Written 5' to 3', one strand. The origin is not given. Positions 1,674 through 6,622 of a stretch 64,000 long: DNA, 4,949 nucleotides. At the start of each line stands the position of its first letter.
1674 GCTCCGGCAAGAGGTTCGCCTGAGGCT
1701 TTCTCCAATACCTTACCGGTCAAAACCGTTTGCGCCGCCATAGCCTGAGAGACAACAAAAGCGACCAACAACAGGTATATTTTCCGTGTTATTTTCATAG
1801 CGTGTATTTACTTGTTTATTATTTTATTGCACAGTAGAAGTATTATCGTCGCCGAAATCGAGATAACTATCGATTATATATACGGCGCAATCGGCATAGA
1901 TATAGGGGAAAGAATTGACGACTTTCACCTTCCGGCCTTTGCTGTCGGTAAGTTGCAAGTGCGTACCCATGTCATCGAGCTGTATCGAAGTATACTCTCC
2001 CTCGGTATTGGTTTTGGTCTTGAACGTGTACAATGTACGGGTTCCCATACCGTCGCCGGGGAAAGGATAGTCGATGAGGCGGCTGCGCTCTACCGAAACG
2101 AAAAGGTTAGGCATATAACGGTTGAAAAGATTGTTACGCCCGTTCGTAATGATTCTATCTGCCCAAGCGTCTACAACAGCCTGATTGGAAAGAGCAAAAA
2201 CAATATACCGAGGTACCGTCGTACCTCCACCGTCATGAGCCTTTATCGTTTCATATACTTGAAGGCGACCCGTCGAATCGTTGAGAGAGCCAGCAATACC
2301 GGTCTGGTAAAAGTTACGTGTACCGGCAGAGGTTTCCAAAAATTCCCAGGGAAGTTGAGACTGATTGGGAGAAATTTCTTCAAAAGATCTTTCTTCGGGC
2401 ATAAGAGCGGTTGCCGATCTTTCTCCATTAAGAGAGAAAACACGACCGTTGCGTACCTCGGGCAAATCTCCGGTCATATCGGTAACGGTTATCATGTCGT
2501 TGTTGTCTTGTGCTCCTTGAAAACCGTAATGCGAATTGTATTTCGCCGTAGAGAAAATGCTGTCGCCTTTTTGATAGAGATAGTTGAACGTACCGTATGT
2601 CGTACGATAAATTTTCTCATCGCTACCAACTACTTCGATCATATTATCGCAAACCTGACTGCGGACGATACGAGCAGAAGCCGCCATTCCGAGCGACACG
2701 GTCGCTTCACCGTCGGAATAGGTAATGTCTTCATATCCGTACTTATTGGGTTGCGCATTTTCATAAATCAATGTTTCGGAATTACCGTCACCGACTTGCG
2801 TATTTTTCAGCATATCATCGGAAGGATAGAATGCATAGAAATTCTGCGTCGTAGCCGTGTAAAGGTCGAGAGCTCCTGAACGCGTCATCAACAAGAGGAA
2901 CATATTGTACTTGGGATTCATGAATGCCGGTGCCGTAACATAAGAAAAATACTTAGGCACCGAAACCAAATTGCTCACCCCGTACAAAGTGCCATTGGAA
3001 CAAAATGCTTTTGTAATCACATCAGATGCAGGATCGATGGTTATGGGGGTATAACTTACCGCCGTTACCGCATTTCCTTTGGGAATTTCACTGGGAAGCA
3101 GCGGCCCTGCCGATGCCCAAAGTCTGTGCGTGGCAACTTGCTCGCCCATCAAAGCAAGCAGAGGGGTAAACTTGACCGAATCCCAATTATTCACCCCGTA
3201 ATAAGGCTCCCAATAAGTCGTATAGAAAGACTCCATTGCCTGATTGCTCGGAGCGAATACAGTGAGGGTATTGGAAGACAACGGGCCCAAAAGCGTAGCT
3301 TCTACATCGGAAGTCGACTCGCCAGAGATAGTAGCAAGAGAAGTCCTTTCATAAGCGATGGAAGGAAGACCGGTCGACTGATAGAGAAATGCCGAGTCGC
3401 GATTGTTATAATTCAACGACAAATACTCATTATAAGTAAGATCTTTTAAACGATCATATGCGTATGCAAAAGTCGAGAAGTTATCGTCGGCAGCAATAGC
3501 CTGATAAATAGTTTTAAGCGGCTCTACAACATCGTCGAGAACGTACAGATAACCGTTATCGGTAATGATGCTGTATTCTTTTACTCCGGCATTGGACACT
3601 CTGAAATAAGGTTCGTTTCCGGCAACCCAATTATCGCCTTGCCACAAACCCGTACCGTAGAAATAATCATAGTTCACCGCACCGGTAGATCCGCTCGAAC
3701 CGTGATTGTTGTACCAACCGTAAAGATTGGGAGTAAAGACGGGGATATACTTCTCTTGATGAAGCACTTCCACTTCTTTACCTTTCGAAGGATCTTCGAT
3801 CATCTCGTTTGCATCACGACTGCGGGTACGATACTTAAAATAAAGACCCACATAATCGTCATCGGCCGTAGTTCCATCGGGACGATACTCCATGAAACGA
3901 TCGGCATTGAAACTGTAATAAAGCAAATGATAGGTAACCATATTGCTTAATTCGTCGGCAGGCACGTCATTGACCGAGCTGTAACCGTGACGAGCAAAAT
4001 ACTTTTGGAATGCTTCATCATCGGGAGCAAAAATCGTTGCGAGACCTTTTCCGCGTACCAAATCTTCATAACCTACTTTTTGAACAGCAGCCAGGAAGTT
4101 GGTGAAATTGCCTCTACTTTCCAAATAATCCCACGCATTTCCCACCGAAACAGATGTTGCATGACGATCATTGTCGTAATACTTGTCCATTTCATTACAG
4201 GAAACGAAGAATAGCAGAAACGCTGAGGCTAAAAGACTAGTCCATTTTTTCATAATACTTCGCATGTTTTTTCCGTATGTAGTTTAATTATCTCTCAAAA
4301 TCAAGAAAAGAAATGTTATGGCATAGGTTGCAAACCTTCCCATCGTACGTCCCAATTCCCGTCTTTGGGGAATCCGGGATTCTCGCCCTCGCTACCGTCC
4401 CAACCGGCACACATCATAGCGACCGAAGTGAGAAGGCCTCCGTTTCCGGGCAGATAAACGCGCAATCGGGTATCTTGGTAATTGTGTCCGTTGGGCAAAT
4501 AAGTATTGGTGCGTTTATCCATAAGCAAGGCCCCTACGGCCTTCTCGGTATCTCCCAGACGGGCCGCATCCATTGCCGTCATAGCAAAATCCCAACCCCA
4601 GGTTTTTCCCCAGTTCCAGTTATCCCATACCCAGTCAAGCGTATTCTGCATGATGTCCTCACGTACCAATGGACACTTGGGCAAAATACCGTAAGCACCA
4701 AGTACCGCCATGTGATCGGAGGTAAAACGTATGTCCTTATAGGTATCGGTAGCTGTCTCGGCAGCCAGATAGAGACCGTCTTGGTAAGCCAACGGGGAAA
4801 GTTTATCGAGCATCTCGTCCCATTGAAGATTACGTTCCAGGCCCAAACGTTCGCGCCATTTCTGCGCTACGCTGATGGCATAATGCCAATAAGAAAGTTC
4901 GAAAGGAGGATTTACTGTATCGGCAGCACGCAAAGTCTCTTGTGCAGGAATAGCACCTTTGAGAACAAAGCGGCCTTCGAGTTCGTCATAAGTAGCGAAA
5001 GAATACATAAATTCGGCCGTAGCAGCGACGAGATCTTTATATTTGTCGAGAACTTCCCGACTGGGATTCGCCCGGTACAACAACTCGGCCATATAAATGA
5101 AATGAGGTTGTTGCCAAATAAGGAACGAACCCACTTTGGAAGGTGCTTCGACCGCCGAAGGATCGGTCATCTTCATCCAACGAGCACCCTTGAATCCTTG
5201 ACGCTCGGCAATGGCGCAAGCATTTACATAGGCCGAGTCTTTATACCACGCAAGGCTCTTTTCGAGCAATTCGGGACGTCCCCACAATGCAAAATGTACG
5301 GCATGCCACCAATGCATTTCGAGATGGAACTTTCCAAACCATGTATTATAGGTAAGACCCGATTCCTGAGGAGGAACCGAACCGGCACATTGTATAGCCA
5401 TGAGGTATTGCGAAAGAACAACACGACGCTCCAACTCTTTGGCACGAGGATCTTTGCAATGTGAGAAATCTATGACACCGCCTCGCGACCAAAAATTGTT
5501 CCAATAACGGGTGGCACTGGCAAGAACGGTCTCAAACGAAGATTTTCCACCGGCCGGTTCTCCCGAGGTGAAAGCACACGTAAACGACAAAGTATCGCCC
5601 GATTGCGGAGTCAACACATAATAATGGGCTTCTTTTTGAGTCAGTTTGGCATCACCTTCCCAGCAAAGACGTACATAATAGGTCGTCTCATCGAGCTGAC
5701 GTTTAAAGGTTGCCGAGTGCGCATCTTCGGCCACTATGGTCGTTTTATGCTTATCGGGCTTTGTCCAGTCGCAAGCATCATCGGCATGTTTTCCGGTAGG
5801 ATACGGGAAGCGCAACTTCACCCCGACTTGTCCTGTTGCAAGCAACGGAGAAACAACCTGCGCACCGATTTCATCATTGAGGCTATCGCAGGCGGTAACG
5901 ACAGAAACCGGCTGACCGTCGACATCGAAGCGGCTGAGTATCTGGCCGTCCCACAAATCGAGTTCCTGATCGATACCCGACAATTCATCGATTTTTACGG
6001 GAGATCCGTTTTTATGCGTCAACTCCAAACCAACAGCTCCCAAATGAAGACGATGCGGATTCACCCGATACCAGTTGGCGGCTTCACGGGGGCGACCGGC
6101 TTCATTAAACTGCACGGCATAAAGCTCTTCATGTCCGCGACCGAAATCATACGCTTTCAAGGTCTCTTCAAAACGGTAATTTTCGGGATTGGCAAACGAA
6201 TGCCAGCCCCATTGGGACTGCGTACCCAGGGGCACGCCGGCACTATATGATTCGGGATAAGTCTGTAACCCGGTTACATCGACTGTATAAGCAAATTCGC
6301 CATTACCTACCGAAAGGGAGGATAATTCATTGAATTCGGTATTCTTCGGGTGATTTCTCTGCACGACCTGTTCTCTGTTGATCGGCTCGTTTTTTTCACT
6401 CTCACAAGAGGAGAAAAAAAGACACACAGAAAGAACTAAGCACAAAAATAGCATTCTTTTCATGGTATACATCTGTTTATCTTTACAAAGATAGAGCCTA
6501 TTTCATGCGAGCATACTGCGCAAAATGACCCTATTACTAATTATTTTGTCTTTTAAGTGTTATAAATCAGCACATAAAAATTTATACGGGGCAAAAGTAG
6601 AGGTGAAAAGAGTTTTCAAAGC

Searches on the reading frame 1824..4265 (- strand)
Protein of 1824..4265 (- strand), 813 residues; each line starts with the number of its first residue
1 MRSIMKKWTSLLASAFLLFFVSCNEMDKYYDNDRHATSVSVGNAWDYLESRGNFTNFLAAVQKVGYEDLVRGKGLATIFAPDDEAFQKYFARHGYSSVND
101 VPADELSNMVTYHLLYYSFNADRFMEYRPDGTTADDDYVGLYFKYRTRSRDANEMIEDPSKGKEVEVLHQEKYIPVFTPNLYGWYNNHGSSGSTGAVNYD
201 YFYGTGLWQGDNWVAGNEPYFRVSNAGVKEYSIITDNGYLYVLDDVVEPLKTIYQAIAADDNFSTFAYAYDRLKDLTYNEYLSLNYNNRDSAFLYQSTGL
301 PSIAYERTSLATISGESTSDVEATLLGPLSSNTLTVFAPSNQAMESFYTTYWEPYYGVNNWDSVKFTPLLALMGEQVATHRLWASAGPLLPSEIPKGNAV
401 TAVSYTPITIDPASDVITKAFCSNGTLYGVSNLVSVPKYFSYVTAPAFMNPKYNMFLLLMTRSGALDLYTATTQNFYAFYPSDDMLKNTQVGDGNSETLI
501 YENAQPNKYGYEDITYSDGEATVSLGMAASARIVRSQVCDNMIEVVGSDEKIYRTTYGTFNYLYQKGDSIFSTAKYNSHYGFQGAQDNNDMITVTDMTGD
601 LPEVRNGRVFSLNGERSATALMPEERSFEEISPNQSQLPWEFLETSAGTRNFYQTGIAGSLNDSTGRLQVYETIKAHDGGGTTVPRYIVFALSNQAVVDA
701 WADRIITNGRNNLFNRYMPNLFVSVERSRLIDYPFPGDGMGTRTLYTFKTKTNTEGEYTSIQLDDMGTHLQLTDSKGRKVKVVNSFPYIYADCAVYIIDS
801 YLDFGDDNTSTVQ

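Call 6: search_protein_families(library=pfam, proteins=[window:1824-4265:-], max_evalue=0.00001)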
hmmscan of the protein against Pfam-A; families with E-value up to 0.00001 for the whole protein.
window:1824-4265:- (813 aa): 1 family
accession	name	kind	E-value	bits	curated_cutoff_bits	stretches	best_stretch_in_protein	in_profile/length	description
PF02469.27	Fasciclin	-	1.2e-15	58.2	22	1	53-125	2-73/123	Fasciclin domain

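Call 26: search_protein_families(library=pfam, proteins=[window:1824-4265:-], max_evalue=1)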
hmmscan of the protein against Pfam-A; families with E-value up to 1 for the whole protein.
window:1824-4265:- (813 aa): 1 family
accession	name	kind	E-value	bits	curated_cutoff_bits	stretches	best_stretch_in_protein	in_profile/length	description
PF02469.27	Fasciclin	-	1.2e-15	58.2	22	2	53-125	2-73/123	Fasciclin domain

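Call 37: search_solved_structures(query=window:1824-4265:-, max_evalue=0.01)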
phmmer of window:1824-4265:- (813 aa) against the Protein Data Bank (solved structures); distinct sequences matched with E-value up to 0.01: 12.
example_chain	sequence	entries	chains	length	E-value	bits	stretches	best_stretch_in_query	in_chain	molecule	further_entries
7asg_A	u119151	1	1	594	2.1e-10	43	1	39-114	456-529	Transforming growth factor-beta-induced protein ig-h3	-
7as7_A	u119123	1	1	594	3.1e-10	42.5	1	39-114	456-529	Transforming growth factor-beta-induced protein ig-h3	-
5nv6_A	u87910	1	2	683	4.1e-10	42.1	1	39-114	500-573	Transforming growth factor-beta-induced protein ig-h3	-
7asc_A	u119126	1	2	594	8.6e-10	41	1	39-114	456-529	Transforming growth factor-beta-induced protein ig-h3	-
1x3b_A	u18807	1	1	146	1.4e-05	27.1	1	38-114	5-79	Transforming growth factor-beta induced protein IG-H3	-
2ltb_A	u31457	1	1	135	3.2e-05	25.9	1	41-114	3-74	Transforming growth factor-beta-induced protein ig-h3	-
2ltc_A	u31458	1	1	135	3.7e-05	25.7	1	41-114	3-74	Transforming growth factor-beta-induced protein ig-h3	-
9oek_A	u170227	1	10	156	6.4e-05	24.9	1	42-114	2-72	Transforming growth factor-beta-induced protein ig-h3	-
2vxp_A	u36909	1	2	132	7.3e-05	24.7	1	42-114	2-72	TRANSFORMING GROWTH FACTOR-BETA-INDUCED PROTEIN IG-H3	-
1w7d_A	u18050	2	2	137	0.00073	21.4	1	48-115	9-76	BETA-IG-H3/FASCICLIN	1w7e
5yjh_A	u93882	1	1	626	0.0038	19.1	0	37-114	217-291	Periostin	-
5yjg_A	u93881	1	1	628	0.0038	19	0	37-114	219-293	Periostin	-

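Call 70: search_protein_families(library=ncbifam, proteins=[window:1824-4265:-], max_evalue=0.01)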
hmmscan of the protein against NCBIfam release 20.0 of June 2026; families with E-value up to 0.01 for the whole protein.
window:1824-4265:- (813 aa): 0 families

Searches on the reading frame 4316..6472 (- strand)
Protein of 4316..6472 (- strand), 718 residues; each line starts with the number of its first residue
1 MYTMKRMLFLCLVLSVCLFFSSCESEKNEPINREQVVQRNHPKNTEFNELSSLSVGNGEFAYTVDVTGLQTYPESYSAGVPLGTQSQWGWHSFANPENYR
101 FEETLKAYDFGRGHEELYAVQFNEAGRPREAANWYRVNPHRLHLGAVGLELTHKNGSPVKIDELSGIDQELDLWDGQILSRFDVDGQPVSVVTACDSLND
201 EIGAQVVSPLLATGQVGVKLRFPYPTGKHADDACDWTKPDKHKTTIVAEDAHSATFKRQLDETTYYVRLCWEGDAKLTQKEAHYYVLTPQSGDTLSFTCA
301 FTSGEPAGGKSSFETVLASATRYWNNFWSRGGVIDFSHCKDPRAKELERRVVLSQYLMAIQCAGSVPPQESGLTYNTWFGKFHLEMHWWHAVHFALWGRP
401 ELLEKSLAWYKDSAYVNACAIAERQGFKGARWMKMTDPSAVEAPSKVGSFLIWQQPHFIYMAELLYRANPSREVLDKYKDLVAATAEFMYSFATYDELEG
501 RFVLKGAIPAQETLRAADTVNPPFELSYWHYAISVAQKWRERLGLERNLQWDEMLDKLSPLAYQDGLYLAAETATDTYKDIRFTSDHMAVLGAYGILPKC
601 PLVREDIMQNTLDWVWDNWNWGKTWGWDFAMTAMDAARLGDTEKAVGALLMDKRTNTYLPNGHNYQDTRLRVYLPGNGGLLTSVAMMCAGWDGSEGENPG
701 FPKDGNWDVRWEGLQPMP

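Call 6: search_protein_families(library=pfam, proteins=[window:4316-6472:-], max_evalue=0.00001)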
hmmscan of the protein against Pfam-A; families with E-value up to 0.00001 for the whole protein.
window:4316-6472:- (718 aa): 0 families

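Call 26: search_protein_families(library=pfam, proteins=[window:4316-6472:-], max_evalue=1)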
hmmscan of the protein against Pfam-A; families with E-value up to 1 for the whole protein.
window:4316-6472:- (718 aa): 2 families
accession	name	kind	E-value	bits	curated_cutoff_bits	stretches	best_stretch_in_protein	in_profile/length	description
PF20205.3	DUF6567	-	0.15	12.4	27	1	4-70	1-66/123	Family of unknown function (DUF6567)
PF14466.11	PLCC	-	0.2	11.7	24.2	0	270-302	22-54/153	PLAT/LH2 and C2-like Ca2+-binding lipoprotein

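Call 36: search_solved_structures(query=window:4316-6472:-, max_evalue=0.01)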
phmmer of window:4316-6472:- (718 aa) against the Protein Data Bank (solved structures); distinct sequences matched with E-value up to 0.01: 0.

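Call 70: search_protein_families(library=ncbifam, proteins=[window:4316-6472:-], max_evalue=0.01)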
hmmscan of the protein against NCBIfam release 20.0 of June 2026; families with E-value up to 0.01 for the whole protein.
window:4316-6472:- (718 aa): 0 families

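Call 71: find_homologous_proteins(query=window:4316-6472:-, max_evalue=0.00001)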
Query window:4316-6472:- (718 aa): 8000 proteins with E <= 0.00001 among 8000 candidates; the best 120 are listed.
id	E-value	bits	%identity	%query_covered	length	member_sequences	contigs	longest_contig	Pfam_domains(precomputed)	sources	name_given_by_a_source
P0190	0.0e+0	1677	98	100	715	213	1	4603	-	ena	-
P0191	0.0e+0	1533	88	100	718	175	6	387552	-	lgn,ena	-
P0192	0.0e+0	1353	78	100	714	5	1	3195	-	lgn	-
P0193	0.0e+0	1334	68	91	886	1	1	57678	PF14498.13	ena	-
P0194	0.0e+0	1332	78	100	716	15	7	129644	-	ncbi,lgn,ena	-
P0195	0.0e+0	1215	79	91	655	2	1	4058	-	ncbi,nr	ncbi:MAG: hypothetical protein LUI04_03010, partial [Porphyromonadaceae bacterium]|nr:hypothetical p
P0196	0.0e+0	1187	71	100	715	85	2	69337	-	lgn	-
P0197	0.0e+0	1184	71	98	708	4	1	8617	-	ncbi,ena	-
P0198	0.0e+0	1173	70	100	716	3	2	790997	-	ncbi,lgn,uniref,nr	ncbi:hypothetical protein SAMN05444362_101338 [Dysgonomonas macrotermitis]|uniref:Glycosyl hydrolase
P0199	0.0e+0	1173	68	99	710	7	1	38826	-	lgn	-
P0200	0.0e+0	1171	70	99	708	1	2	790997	-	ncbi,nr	ncbi:hypothetical protein [Dysgonomonas macrotermitis]|nr:hypothetical protein [Dysgonomonas macrote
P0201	0.0e+0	1167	67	100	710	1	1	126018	-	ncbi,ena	-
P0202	0.0e+0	1163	67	99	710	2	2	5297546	-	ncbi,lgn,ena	-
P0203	0.0e+0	1159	69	99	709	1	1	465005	-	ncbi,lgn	-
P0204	0.0e+0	1159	69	100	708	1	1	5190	-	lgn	-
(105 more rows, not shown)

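Call 83: predict_structure(alignment_id=A3)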
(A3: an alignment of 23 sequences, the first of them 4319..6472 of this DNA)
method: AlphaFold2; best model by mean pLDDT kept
length: 718 residues; sequences in the alignment: 23
mean_pLDDT: 68.8   pTM: 0.75
mean pLDDT of the five models: 68.8, 68.8, 68.3, 67.2, 66.4
residues with pLDDT >= 90: 178; 70-90: 201; 50-70: 139; < 50: 200
segments of 3 or more residues with pLDDT < 50: 20-27, 77-106, 110-114, 118-135, 137-142, 228-233, 368-384, 433-451, 505-521, 560-603, 654-657, 665-677, 692-698
pLDDT, mean of each block of 10 residues (from residue 1): 62 66 52 94 85 76 86 64 32 35 48 46 44 48 73 94 94 96 97 92 96 94 60 56 85 89 84 94 91 95 79 95 92 89 88 79 56 30 50 74 80 71 58 42 34 68 86 94 86 72 51 35 59 88 95 75 39 33 38 41 61 71 60 73 80 55 46 45 65 47 74 70
secondary structure, 60 per line:
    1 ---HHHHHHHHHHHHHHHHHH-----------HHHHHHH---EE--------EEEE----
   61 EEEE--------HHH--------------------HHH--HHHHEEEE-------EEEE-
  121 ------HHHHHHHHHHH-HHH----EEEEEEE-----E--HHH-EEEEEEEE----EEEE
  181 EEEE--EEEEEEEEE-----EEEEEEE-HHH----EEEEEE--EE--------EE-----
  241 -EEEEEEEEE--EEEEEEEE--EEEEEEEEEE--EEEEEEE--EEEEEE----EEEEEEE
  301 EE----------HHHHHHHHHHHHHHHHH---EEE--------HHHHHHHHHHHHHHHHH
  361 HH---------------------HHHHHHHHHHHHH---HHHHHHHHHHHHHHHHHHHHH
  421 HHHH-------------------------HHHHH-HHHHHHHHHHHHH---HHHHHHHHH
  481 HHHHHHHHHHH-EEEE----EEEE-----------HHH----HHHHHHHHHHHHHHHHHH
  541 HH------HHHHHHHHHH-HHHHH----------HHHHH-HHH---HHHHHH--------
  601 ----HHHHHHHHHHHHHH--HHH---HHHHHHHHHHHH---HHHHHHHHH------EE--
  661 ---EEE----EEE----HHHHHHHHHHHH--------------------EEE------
elements in order (helices of 4 or more, strands of 3 or more residues): H4-21 H33-39 E53-56 E61-64 H101-104 E105-108 E116-119 H127-137 E146-152 E165-172 E177-184 E187-195 E201-207 E216-221 E242-250 E253-260 E263-272 E275-281 E284-289 E294-302 H313-329 E333-335 H344-362 H384-396 H400-424 H450-454 H456-468 H472-491 E493-496 E501-504 H523-542 H549-558 H560-564 H575-579 H587-592 H605-618 H627-638 H642-650 E664-666 E671-673 H678-689 E710-712

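Call 85: fold_search(model_id=the predicted structure, library=pdb)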
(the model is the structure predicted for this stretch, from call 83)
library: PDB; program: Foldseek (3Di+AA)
matches with E <= 10: 924; with E <= 0.001: 108
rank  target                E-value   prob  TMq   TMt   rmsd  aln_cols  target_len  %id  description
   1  7fe3_A                5.7e-16  1.00  0.60  0.65   8.9       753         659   13  Crystal structure of GH65 alpha-1,2-glucosidase from Flavobacterium johnsoniae (released 2021-11-10)
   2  1h54_B                1.0e-14  1.00  0.52  0.50  10.0       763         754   13  Maltose phosphorylase from Lactobacillus brevis (released 2001-09-05)
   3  4ufc_A                1.5e-14  1.00  0.59  0.54  10.1       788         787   15  Crystal structure of the GH95 enzyme BACOVA_03438 (released 2015-07-08)
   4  2ead_B                1.6e-14  1.00  0.60  0.50   8.8       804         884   14  Crystal structure of 1,2-a-L-fucosidase from Bifidobacterium bifidum in complex with substrate (released 2007-04-24)
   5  9sd8_A                2.6e-14  1.00  0.55  0.57   8.7       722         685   14  Crystal structure of C-terminally truncated human PGGHG in complex with glucose. (released 2026-02-11)
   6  2eae_A                3.3e-14  1.00  0.57  0.47   9.5       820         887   14  Crystal structure of 1,2-a-L-fucosidase from Bifidobacterium bifidum in complexes with products (released 2007-04-24)
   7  2eac_B                4.0e-14  1.00  0.55  0.46  10.4       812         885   13  Crystal structure of 1,2-a-L-fucosidase from Bifidobacterium bifidum in complex with deoxyfuconojirimycin (released 2007-04-24)
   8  2ead_A                4.2e-14  1.00  0.56  0.47  10.0       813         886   13  Crystal structure of 1,2-a-L-fucosidase from Bifidobacterium bifidum in complex with substrate (released 2007-04-24)
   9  4ufc_B                5.2e-14  1.00  0.59  0.55  10.0       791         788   14  Crystal structure of the GH95 enzyme BACOVA_03438 (released 2015-07-08)
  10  2eac_A                5.2e-14  1.00  0.56  0.47   9.1       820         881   13  Crystal structure of 1,2-a-L-fucosidase from Bifidobacterium bifidum in complex with deoxyfuconojirimycin (released 2007-04-24)
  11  3wiq_A                8.2e-14  1.00  0.54  0.52  10.1       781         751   11  Crystal structure of kojibiose phosphorylase complexed with kojibiose (released 2014-02-05)
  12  2eab_A                1.0e-13  1.00  0.58  0.48   9.6       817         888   14  Crystal structure of 1,2-a-L-fucosidase from Bifidobacterium bifidum (apo form) (released 2007-04-24)
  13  2eab_B                1.1e-13  1.00  0.55  0.46  11.3       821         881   13  Crystal structure of 1,2-a-L-fucosidase from Bifidobacterium bifidum (apo form) (released 2007-04-24)
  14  9sd6_A                1.3e-13  1.00  0.54  0.56   8.4       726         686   14  Crystal structure of the C-terminally truncated human E430Q/E574Q-PGGHG double mutant in complex with kojibiose (released 2026-02-11)
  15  7zo0                  1.5e-13  1.00  0.55  0.53  11.9       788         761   12  Crystal structure of catalytic inactive unliganded form of FucOB, a GH95 family alpha-1,2-fucosidase from Akkermansia mu (released 2023-04-19)
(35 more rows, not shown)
